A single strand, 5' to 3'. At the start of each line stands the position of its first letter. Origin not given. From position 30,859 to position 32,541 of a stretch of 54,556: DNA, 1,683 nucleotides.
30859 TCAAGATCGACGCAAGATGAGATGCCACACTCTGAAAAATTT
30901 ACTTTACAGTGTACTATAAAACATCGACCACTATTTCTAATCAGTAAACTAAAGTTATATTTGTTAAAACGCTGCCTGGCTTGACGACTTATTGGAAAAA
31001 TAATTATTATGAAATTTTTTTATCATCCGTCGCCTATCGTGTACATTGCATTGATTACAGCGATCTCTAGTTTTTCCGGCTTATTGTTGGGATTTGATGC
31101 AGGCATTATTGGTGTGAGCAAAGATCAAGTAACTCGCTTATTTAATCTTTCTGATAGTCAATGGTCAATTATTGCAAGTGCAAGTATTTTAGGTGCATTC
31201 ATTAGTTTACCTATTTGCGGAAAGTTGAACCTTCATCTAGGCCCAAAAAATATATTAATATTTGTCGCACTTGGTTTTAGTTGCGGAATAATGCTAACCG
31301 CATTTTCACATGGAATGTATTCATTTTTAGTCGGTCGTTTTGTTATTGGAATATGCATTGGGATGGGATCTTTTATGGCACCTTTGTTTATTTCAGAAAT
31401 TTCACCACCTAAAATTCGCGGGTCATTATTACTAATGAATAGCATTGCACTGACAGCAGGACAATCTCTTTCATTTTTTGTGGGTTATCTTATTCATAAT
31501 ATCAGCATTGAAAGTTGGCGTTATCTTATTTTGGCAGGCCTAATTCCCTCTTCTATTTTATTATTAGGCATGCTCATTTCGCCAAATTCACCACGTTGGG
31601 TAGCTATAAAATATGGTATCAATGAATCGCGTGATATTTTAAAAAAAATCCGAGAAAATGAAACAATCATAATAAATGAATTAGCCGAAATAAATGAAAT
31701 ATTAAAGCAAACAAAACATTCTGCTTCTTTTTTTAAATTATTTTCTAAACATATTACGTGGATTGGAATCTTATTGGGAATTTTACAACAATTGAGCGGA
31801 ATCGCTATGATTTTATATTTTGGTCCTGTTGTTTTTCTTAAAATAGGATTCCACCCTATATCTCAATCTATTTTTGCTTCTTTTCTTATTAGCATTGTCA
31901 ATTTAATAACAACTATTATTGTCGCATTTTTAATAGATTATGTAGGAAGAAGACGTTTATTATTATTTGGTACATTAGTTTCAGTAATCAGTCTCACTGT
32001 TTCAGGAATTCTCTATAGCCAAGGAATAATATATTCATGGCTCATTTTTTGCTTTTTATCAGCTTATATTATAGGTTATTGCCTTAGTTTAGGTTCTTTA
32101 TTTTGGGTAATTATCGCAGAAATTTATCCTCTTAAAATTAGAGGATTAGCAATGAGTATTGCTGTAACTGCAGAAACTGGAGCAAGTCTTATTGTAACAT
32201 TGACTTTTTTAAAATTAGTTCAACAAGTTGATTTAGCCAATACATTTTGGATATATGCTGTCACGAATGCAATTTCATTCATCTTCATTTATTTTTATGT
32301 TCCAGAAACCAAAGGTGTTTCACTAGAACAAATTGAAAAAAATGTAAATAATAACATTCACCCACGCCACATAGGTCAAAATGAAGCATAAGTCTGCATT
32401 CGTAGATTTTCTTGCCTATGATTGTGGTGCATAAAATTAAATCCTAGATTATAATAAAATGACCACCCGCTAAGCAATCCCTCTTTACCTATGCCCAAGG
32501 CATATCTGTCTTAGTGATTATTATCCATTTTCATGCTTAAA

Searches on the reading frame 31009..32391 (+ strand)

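Call 53: search_protein_families(library=pfam, proteins=[window:31009-32391:+], max_evalue=0.001)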
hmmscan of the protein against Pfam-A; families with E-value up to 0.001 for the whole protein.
window:31009-32391:+ (460 aa): 2 families
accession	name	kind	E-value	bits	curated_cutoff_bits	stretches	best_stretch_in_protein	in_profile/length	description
PF00083.30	Sugar_tr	-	8.8e-88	295.6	22.3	1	18-444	3-450/452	Sugar (and other) transporter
PF07690.21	MFS_1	-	1e-32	113.9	33.4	2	22-356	3-309/347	Major Facilitator Superfamily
